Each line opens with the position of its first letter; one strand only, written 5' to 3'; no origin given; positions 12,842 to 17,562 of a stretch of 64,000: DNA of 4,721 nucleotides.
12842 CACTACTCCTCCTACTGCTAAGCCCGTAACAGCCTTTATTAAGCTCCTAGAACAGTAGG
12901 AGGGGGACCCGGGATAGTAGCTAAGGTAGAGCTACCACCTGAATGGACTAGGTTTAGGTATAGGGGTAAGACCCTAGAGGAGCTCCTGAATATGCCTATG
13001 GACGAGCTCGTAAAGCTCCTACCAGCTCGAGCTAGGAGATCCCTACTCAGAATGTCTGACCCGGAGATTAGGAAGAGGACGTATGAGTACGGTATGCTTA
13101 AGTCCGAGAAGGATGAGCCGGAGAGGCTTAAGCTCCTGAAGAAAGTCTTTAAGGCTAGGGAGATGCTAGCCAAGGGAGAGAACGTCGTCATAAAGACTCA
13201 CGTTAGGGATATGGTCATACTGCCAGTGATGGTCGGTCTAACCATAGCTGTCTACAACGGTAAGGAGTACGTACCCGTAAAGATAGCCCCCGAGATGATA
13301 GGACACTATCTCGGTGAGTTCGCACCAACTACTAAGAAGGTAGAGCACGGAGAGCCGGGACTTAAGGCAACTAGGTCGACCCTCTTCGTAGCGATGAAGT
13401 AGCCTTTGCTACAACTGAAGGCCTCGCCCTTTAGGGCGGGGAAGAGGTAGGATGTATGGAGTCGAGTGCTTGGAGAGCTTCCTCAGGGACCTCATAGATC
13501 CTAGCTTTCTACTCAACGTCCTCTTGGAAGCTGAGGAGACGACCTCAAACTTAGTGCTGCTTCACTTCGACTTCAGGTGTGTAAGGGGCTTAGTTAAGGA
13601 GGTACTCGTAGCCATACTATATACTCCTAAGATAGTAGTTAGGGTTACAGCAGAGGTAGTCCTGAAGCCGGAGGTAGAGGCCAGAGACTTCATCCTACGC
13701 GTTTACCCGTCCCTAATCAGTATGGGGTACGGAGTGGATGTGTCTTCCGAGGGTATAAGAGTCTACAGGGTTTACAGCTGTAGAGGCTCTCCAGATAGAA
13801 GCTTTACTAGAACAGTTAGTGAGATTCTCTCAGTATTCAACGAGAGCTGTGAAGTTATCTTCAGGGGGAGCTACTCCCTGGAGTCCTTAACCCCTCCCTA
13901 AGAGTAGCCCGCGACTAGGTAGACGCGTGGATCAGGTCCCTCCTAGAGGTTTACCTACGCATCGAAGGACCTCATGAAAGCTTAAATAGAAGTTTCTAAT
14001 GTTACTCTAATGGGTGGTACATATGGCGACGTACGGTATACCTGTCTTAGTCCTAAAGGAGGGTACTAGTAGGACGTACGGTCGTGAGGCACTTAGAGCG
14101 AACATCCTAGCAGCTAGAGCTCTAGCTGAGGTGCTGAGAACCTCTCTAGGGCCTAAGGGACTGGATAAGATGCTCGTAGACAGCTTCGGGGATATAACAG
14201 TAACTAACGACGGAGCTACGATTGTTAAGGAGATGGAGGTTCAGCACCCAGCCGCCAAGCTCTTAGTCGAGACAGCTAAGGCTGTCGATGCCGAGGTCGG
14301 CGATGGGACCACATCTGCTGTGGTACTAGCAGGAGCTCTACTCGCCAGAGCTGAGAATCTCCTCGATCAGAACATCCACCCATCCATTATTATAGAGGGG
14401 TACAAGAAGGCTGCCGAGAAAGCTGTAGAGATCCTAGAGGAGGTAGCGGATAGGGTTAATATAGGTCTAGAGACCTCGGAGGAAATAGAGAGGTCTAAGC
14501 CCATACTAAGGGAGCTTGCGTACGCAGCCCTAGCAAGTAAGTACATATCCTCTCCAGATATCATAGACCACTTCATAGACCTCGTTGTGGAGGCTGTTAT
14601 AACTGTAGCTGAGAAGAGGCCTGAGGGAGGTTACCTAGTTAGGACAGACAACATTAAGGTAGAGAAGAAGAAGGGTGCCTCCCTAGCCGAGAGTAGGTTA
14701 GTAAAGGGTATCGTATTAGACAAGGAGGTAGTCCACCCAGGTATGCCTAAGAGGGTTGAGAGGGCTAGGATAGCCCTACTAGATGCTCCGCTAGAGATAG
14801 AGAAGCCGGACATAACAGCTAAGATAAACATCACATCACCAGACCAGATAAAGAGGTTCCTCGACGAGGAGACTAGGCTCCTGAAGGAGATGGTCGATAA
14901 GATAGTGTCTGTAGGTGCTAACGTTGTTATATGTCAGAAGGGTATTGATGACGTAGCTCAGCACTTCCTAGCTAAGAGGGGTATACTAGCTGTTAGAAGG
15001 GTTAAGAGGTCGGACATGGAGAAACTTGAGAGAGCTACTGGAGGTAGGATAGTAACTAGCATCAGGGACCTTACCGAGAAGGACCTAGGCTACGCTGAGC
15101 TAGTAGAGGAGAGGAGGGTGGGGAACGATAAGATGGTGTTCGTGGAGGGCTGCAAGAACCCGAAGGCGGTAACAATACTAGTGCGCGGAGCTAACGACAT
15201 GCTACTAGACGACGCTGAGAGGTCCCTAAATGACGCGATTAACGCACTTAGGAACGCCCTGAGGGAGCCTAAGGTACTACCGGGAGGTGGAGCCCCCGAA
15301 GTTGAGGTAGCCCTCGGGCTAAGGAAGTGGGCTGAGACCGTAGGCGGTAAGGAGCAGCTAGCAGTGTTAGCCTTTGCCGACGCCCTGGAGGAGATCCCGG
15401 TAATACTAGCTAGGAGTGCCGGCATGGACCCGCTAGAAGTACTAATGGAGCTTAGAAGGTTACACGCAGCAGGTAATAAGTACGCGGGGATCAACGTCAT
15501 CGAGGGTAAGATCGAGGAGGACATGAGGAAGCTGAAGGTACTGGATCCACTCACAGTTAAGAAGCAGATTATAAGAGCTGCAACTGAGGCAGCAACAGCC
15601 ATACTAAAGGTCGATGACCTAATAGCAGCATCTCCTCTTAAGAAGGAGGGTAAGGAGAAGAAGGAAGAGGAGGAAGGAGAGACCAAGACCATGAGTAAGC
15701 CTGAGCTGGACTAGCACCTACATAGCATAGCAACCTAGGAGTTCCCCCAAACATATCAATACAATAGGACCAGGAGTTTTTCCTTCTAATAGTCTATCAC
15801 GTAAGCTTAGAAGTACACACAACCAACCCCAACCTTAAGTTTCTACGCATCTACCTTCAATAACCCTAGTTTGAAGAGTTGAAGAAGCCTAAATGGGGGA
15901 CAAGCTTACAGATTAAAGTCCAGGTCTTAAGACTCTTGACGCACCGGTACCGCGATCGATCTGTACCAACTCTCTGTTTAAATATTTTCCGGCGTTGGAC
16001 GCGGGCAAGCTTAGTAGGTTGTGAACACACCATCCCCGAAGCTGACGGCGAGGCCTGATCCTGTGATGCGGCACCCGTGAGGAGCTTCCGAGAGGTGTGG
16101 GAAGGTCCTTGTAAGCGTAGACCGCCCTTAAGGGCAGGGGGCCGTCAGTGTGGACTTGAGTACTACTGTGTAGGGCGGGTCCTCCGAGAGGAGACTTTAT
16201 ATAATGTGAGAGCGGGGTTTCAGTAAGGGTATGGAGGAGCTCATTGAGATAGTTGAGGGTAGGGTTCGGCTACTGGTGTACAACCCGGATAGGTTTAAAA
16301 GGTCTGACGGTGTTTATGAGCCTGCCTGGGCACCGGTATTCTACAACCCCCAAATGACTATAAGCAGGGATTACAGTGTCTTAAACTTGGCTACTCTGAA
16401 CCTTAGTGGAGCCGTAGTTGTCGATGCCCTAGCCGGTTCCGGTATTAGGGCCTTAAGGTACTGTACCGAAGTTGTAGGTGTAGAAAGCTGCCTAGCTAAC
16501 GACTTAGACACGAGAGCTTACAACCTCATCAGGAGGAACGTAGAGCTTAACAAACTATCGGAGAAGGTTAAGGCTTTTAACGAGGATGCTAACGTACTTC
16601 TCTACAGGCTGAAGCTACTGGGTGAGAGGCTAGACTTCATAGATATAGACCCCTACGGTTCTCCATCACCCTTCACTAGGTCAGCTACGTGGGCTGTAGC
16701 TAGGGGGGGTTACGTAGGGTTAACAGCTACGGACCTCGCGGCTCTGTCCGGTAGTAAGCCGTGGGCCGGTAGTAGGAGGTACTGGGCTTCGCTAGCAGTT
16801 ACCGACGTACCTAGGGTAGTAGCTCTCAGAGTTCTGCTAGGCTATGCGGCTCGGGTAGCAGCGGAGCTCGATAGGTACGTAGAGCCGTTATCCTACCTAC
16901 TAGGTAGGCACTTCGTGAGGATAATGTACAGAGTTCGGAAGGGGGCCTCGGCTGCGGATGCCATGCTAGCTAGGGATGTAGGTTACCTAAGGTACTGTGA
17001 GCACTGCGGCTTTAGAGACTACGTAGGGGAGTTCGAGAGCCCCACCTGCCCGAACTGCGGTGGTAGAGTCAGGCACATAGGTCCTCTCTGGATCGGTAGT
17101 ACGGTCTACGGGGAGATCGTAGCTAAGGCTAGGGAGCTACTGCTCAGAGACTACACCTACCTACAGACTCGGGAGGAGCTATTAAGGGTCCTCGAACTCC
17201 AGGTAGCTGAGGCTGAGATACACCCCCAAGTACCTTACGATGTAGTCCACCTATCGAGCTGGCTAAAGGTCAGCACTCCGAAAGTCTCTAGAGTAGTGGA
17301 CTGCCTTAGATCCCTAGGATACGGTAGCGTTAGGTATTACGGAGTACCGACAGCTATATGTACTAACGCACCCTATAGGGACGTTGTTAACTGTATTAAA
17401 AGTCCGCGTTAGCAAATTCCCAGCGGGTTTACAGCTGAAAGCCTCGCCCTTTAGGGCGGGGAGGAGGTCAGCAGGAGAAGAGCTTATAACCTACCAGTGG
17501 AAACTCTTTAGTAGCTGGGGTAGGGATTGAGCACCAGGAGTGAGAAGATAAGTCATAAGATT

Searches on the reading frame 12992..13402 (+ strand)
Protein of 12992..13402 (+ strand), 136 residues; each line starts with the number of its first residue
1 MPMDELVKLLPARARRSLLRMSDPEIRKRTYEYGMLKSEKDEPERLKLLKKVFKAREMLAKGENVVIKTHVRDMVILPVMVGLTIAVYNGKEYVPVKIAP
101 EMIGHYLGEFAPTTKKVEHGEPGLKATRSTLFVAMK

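Call 49: search_protein_families(library=pfam, proteins=[window:12992-13402:+])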
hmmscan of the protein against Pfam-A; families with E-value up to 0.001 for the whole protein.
window:12992-13402:+ (136 aa): 1 family
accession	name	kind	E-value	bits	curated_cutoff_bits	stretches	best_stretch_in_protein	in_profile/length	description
PF00203.26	Ribosomal_S19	-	1.1e-31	108.9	27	1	43-119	8-81/81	Ribosomal protein S19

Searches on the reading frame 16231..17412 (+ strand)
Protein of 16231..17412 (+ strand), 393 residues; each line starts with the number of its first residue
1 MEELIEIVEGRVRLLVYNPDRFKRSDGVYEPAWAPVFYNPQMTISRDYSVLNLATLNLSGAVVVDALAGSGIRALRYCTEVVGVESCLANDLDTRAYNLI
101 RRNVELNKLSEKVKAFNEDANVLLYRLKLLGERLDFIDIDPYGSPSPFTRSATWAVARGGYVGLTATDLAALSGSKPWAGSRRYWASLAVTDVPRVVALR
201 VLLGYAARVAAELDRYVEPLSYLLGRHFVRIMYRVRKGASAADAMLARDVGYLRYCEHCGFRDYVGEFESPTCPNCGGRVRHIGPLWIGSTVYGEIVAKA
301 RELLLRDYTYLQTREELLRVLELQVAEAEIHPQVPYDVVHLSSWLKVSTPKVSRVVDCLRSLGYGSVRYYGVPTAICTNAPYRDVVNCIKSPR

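Call 30: find_encoding_contigs(protein=window:16231-17412:+, flank=3000, max_places=6)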
Protein window:16231-17412:+ (393 aa): 2 contigs read that carry it; 2 places shown.
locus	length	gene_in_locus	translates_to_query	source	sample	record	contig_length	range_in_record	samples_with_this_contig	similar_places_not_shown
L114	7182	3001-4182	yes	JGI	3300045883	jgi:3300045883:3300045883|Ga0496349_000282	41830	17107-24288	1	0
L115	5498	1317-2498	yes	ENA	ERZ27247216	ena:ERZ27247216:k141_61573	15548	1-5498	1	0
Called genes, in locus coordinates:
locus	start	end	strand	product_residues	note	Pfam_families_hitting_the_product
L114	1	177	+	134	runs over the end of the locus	PF00203:Ribosomal_S19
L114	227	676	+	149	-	-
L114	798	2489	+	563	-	PF00118:Cpn60_TCP1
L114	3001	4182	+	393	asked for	PF02005:TRM, PF03602:Cons_hypoth95 (weak)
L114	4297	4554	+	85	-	PF01191:RNA_pol_Rpb5_C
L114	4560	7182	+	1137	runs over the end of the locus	PF04563:RNA_pol_Rpb2_1, PF04561:RNA_pol_Rpb2_2, PF04565:RNA_pol_Rpb2_3, PF04566:RNA_pol_Rpb2_4, PF04567:RNA_pol_Rpb2_5, PF00562:RNA_pol_Rpb2_6, PF04560:RNA_pol_Rpb2_7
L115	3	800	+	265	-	?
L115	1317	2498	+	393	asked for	PF02005:TRM, PF03602:Cons_hypoth95 (weak)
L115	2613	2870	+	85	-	PF01191:RNA_pol_Rpb5_C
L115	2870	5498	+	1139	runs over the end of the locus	PF04563:RNA_pol_Rpb2_1, PF04561:RNA_pol_Rpb2_2, PF04565:RNA_pol_Rpb2_3, PF04566:RNA_pol_Rpb2_4, PF04567:RNA_pol_Rpb2_5, PF00562:RNA_pol_Rpb2_6, PF04560:RNA_pol_Rpb2_7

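Call 54: find_related_loci(query=window:16231-17412:+, collection=metagenome_contigs, flank=4000)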
Query window:16231-17412:+ (393 aa) in metagenome_contigs; peptide patterns used: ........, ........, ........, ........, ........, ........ (x = any residue, [..] = any of these).
204 stretches matched a pattern; 24 encode a relative of the query (tblastn E <= 1e-3); 24 distinct loci.
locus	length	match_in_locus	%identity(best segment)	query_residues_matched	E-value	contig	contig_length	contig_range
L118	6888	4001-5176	86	1-392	0e+0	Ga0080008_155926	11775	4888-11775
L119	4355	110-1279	82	1-390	0e+0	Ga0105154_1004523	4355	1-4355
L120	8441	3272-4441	79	1-390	0e+0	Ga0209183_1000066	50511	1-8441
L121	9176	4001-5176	79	1-392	0e+0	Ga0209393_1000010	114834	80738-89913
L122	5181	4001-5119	36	7-387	2e-69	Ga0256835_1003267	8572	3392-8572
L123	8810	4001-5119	35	7-387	1e-66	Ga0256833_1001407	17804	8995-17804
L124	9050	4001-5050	36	36-390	4e-65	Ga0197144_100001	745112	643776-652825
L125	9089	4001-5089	35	7-376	5e-64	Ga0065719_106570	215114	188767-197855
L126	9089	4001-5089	36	7-376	2e-63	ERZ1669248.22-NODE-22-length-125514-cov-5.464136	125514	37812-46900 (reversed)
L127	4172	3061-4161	35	7-381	1e-62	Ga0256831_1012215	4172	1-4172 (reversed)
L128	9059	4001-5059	37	33-390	7e-62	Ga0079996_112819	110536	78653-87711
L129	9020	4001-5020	38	36-380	7e-61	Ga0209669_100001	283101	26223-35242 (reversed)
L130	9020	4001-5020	38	36-380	7e-61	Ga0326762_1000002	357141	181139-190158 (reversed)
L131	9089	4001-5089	35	7-376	2e-61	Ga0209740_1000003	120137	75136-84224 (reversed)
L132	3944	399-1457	33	36-390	1e-57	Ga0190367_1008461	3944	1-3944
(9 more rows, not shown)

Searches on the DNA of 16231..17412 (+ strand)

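Call 55: search_with_rna_model(model_id=R1, sources=[L118, L119, L120, L121, L122, L123, L124, L125, L128, L129], filters=off, max_evalue=1)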
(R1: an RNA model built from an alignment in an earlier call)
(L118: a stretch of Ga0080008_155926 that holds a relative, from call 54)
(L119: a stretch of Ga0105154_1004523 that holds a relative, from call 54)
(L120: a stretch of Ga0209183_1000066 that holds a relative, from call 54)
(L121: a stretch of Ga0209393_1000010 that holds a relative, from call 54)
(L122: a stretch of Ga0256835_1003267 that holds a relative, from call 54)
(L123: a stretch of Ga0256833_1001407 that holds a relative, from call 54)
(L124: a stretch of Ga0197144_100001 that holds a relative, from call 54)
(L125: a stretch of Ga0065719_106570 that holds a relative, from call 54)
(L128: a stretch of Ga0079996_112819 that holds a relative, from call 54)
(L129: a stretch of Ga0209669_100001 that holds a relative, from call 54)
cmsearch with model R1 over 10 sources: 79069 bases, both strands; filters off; matches with E-value up to 1: 1.
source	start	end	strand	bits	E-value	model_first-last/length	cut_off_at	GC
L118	1732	1774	+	38.7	4.1e-07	1-43/43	no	0.6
